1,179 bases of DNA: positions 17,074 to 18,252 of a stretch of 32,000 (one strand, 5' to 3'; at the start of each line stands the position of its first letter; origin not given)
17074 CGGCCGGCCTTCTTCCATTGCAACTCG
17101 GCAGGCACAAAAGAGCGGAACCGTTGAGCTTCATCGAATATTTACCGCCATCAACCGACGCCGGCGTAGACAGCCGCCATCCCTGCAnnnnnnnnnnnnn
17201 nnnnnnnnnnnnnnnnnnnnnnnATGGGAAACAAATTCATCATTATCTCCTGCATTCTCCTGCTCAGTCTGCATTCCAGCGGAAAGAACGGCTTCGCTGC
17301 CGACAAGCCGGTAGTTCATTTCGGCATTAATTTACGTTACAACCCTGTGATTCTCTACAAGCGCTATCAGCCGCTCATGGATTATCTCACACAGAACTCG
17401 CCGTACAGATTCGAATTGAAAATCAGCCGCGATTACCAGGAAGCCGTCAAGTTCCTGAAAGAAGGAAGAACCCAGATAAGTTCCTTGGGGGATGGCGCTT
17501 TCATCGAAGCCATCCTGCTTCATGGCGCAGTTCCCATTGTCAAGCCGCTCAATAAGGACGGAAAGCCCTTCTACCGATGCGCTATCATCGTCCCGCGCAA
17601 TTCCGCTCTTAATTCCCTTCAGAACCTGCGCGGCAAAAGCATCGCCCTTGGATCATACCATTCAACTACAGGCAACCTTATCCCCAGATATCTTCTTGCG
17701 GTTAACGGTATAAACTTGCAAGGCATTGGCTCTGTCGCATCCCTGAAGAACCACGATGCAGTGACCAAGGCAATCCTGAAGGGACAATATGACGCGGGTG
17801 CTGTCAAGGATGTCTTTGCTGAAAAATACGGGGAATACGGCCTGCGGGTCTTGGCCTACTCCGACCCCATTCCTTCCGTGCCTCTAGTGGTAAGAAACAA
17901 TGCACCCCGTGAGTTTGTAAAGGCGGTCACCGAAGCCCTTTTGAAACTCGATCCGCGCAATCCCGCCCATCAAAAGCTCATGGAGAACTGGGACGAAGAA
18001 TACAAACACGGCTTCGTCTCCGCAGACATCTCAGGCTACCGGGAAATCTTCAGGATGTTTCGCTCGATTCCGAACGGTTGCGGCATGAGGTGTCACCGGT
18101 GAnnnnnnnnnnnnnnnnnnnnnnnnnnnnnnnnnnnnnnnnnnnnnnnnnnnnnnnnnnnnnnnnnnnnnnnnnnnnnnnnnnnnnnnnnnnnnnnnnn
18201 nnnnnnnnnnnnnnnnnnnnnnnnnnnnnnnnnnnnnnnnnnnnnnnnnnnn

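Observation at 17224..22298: SBP-assisted two-component system with a sigma-54 activator placed directly upstream of an MtrAB-like module and a sigma-54-like promoter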

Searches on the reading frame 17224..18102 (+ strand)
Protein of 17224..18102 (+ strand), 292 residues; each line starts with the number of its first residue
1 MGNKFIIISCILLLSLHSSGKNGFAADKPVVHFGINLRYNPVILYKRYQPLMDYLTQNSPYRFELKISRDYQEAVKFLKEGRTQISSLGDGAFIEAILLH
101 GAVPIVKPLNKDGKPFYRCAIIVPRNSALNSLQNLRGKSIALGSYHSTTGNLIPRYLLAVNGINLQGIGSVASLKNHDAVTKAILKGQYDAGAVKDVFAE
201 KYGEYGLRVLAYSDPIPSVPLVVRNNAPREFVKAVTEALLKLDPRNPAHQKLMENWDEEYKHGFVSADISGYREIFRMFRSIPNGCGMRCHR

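Call 6: search_protein_families(library=pfam, proteins=[window:17224-18102:+])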
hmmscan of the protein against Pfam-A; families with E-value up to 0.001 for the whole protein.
window:17224-18102:+ (292 aa): 1 family
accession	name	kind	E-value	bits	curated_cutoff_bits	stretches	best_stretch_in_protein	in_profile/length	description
PF12974.12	Phosphonate-bd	-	2.8e-64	217.2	27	1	33-272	1-242/242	ABC transporter, phosphonate, periplasmic substrate-binding protein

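Call 27: search_solved_structures(query=window:17224-18102:+, max_evalue=0.001, show_alignments=3)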
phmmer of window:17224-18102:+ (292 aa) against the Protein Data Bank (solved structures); distinct sequences matched with E-value up to 0.001: 15.
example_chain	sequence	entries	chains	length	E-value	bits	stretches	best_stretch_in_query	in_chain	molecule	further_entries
5o2j_A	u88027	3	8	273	2.4e-20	76.4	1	35-243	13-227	Probable phosphite transport system-binding protein PtxB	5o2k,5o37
6x6b_A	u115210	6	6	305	1.6e-15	60.6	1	27-243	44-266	ArrX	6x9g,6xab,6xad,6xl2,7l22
5jvb_A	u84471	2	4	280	9e-15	58.2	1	52-245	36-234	Phosphonate ABC transporter, periplasmic phosphonate-binding protein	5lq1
5lv1_A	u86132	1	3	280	2.1e-14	57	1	40-244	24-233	PtxB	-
6x8w_A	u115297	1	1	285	2.3e-14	56.8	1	27-243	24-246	ArrX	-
3n5l_A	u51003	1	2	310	3.1e-10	43.3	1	27-241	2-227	Binding protein component of ABC phosphonate transporter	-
7s6g_A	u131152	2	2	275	1.4e-09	41.1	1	39-280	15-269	Phosphonate ABC type transporter/ substrate binding component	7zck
5lq5_A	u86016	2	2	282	2.3e-07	33.8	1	114-279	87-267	Putative phosphonate binding protein for ABC transporter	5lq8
5ub3_A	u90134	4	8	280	3.7e-07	33.2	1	40-165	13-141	Phosphate-binding protein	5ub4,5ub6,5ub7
8ed5_A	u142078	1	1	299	1.6e-06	31.1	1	30-196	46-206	Putative periplasmic phosphite-binding-like protein (Pbl) PtxB-like protein designated Aio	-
6esv_A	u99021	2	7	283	2.6e-06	30.4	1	30-196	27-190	Putative periplasmic phosphite-binding-like protein (Pbl) PtxB-like protein designated Aio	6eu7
6esk_A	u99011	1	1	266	4.6e-06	29.6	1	48-196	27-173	Putative periplasmic phosphite-binding-like protein (Pbl) PtxB-like protein designated Aio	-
3p7i_A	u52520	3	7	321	5.6e-06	29.3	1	22-227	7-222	PhnD, subunit of alkylphosphonate ABC transporter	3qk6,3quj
3s4u_A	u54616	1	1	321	1.9e-05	27.6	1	22-172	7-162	PhnD, subunit of alkylphosphonate ABC transporter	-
9lf9_A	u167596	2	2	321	0.00052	22.9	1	39-242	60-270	Phosphonate ABC transporter, periplasmic phosphonate-binding protein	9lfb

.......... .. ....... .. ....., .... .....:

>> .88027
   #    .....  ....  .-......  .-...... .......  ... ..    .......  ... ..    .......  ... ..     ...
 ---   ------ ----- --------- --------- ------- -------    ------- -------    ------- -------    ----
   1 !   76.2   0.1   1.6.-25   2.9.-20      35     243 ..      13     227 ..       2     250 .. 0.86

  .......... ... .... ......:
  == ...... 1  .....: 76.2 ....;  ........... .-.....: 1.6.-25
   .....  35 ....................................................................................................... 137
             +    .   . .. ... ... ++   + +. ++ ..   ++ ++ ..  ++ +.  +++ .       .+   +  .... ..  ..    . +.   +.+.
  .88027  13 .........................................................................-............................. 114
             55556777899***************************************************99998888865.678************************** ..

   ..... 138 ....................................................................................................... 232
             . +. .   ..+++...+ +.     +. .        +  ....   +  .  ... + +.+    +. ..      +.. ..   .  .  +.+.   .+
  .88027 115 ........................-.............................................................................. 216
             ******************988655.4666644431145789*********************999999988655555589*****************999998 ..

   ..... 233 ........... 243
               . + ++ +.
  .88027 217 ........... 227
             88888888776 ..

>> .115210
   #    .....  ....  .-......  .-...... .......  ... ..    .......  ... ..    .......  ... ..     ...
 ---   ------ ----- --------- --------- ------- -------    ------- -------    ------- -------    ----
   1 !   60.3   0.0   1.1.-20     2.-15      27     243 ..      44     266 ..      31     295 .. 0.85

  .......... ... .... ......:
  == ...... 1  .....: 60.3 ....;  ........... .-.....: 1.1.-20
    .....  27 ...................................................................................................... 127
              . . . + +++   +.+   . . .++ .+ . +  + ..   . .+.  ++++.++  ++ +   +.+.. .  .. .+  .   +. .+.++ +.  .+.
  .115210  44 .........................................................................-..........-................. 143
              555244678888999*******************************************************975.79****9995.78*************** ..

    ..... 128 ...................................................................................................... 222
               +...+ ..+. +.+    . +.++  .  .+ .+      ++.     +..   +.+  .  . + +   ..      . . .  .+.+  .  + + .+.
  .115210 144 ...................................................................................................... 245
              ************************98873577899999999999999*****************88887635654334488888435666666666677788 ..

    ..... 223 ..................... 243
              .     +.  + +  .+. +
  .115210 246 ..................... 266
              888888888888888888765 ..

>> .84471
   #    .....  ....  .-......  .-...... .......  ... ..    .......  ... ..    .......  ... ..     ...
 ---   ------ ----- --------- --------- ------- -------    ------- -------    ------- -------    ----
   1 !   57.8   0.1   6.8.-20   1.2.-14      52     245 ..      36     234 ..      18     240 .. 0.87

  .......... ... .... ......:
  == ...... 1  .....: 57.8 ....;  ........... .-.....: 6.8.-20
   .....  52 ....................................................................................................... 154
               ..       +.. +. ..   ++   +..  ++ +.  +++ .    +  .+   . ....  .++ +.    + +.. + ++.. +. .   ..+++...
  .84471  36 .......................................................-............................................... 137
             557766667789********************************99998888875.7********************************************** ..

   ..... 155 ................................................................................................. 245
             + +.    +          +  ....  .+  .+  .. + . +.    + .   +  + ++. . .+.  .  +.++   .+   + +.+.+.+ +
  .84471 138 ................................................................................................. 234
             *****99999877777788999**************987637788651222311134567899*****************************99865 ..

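Call 57: search_protein_families(library=ncbifam, proteins=[window:17224-18102:+], max_evalue=0.00001)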
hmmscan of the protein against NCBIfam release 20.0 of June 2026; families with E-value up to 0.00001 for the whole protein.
window:17224-18102:+ (292 aa): 4 families
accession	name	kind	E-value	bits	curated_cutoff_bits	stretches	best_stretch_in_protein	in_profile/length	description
TIGR01098.1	3A0109s03R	subfamily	2.3e-33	115.7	112.05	1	6-242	6-253/253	phosphate/phosphite/phosphonate ABC transporter substrate-binding protein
TIGR03431.1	PhnD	equivalog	2.6e-31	109.1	261.1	1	31-278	29-282/288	phosphonate ABC transporter substrate-binding protein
TIGR04553.1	ABC_peri_selen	hypoth_equivalog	5.1e-20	72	250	1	42-278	13-258/266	putative selenate ABC transporter substrate-binding protein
NF049985.1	SBP_like_Rv1680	exception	6.2e-09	35.9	400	1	49-278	19-258/268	Rv1680 family SBP-like protein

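Call 72: search_protein_representatives(protein=window:17224-18102:+)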
Query: 292 residues. Proteins with E-value up to 0.001 (for the whole library): 4068; up to 1e-10: 1213; up to 1e-30: 105. The best 150 are listed.
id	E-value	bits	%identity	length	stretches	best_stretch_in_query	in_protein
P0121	1.0e-113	396.0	63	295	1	24-292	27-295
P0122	1.0e-106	373.1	59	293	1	19-292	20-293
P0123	4.7e-81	288.9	50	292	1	20-291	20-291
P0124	1.4e-72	261.0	46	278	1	24-292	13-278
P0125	7.4e-71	255.4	45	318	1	26-291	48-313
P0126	1.2e-66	241.5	41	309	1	23-291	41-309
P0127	8.4e-66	238.8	40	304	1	8-282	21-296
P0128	1.5e-63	231.4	58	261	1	26-215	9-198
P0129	5.6e-63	229.5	41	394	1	27-291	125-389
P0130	1.0e-62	228.7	43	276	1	26-291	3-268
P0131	5.4e-62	226.3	32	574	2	27-291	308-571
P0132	1.1e-57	212.2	30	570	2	34-291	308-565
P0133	3.8e-57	210.4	40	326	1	30-282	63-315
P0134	2.7e-56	207.6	40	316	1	25-292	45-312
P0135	1.6e-55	205.0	37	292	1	4-275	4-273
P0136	2.0e-55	204.7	40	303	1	27-291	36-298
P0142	9.8e-53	195.9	37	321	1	28-291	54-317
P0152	2.6e-47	178.1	37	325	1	28-291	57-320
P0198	4.7e-34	134.6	35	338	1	28-291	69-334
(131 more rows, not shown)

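Call 79: search_solved_structures(query=A5, max_evalue=0.00001, show_alignments=5)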
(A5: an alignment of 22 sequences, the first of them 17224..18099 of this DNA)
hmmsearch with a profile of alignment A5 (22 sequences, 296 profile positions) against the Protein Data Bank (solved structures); distinct sequences matched with E-value up to 0.00001: 20.
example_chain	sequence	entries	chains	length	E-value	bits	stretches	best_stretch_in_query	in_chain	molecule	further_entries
5o2j_A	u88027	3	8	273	3.5e-41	144.4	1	30-279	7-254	Probable phosphite transport system-binding protein PtxB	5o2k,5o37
6x6b_A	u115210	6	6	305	2.8e-35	125.1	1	28-283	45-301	ArrX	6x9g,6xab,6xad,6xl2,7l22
6x8w_A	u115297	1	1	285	9.6e-35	123.3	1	29-283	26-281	ArrX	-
5lv1_A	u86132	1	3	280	2.1e-32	115.6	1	33-278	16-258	PtxB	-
5jvb_A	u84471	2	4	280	4e-32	114.7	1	29-276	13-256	Phosphonate ABC transporter, periplasmic phosphonate-binding protein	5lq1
7s6g_A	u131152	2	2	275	1.9e-24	89.5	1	32-281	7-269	Phosphonate ABC type transporter/ substrate binding component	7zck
3p7i_A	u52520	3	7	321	5.6e-24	87.9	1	21-244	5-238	PhnD, subunit of alkylphosphonate ABC transporter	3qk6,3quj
3s4u_A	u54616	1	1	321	2.6e-23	85.8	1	21-244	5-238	PhnD, subunit of alkylphosphonate ABC transporter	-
3n5l_A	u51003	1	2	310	5.9e-23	84.6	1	28-255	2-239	Binding protein component of ABC phosphonate transporter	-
8ed5_A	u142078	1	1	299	3.3e-22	82.1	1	27-283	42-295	Putative periplasmic phosphite-binding-like protein (Pbl) PtxB-like protein designated Aio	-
6esv_A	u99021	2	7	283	4.8e-22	81.6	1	30-283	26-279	Putative periplasmic phosphite-binding-like protein (Pbl) PtxB-like protein designated Aio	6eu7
6esk_A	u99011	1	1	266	8e-22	80.9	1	52-283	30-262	Putative periplasmic phosphite-binding-like protein (Pbl) PtxB-like protein designated Aio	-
5lq5_A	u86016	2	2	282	1.7e-20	76.5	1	30-282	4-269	Putative phosphonate binding protein for ABC transporter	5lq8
6ght_A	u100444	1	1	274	3e-20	75.7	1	31-278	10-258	Probable phosphite transport system-binding protein HtxB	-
6ghq_A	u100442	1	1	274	3.4e-20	75.5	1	31-278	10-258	Probable phosphite transport system-binding protein HtxB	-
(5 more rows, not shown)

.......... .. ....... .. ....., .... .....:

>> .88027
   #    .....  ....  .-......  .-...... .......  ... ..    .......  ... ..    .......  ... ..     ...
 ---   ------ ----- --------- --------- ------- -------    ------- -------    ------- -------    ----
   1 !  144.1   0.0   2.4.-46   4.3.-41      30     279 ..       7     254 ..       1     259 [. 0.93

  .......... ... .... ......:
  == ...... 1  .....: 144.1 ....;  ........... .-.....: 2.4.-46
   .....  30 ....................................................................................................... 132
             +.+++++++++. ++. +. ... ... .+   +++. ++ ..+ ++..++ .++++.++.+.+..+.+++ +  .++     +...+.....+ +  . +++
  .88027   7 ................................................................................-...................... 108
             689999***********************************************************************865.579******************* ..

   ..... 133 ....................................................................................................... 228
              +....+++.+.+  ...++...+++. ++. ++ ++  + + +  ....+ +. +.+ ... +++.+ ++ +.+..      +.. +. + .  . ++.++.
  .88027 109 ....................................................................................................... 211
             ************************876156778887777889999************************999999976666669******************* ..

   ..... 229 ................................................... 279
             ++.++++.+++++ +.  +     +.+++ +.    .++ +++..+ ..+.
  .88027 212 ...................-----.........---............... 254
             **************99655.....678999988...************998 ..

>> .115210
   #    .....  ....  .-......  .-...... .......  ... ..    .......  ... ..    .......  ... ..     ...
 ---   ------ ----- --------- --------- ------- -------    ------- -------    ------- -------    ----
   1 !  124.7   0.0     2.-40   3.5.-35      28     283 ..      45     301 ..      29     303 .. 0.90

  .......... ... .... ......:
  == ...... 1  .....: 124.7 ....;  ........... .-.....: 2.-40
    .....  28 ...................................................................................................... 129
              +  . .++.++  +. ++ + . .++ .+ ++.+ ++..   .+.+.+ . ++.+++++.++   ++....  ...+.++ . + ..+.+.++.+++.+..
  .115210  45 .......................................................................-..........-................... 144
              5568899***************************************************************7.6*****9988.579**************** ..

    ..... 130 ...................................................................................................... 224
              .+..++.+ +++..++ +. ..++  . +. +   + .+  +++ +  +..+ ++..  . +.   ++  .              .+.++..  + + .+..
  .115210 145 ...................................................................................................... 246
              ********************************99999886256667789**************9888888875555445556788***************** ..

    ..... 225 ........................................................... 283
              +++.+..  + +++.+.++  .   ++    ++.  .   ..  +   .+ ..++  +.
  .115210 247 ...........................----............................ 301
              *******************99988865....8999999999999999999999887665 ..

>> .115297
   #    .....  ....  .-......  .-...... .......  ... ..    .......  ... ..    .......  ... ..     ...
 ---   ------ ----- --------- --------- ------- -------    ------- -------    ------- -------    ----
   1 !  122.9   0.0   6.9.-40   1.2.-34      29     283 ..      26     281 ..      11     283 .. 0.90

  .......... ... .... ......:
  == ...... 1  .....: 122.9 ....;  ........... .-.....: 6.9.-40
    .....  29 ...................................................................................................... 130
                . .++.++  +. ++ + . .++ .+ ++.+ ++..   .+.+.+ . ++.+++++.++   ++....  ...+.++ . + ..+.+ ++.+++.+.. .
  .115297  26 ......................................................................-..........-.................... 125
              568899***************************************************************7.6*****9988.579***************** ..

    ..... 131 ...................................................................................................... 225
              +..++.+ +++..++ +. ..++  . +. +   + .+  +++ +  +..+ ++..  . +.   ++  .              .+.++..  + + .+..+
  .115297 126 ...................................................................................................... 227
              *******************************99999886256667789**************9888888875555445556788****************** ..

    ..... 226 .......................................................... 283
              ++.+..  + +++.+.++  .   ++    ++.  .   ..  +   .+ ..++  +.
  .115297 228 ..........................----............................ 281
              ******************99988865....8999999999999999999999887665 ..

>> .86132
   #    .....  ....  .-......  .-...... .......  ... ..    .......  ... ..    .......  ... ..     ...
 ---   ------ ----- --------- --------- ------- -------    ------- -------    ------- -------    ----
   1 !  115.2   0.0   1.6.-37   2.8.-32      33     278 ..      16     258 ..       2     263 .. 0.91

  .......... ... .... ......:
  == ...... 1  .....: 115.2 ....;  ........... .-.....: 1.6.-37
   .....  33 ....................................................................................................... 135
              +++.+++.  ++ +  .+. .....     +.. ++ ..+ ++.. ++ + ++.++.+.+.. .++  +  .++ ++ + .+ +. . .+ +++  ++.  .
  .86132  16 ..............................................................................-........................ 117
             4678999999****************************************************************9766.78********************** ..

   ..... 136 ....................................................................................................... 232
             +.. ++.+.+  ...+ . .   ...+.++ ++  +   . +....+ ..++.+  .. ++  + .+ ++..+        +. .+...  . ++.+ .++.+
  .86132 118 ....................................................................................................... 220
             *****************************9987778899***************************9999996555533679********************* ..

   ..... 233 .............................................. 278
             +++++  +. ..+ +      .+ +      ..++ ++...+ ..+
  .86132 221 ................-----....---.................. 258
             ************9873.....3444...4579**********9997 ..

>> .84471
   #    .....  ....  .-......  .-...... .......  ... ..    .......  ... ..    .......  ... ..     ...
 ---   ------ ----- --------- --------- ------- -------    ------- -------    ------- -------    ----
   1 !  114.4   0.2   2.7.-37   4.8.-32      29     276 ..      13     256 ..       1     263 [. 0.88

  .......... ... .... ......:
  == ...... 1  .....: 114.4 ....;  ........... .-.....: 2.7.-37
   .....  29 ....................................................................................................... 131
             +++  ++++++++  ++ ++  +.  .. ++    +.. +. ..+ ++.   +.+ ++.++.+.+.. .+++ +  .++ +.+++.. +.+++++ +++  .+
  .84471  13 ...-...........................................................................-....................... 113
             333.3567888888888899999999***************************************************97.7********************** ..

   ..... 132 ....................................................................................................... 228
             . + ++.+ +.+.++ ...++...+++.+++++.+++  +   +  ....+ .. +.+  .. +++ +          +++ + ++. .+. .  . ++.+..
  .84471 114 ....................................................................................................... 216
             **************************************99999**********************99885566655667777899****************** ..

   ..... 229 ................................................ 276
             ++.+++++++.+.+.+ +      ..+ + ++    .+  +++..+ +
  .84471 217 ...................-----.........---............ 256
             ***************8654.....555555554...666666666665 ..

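Call 101: predict_structure(alignment_id=A7)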
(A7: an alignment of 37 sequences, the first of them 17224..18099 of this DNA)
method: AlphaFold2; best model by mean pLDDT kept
length: 292 residues; sequences in the alignment: 37
mean_pLDDT: 92.2   pTM: 0.84
mean pLDDT of the five models: 92.2, 92.0, 91.7, 91.3, 91.2
residues with pLDDT >= 90: 241; 70-90: 28; 50-70: 22; < 50: 1
segments of 3 or more residues with pLDDT < 50: none
pLDDT, mean of each block of 10 residues (from residue 1): 77 68 75 93 95 98 96 94 96 92 98 97 98 98 91 95 94 95 98 96 98 97 98 98 98 95 97 91 65 48
secondary structure, 60 per line:
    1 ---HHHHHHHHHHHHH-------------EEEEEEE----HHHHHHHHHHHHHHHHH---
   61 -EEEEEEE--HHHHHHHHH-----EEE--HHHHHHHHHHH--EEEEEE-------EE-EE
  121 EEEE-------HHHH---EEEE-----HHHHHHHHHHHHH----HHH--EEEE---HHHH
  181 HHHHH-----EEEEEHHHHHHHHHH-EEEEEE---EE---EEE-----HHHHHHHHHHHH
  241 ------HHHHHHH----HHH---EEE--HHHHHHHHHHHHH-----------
elements in order: H4-16 E30-36 H41-57 E62-68 H71-79 E85-87 H90-100 E103-108 E119-124 H132-135 E139-142 H148-160 E170-173 H177-185 E191-195 H196-205 E207-212 E221-223 H229-240 H247-253 E264-266 H269-281
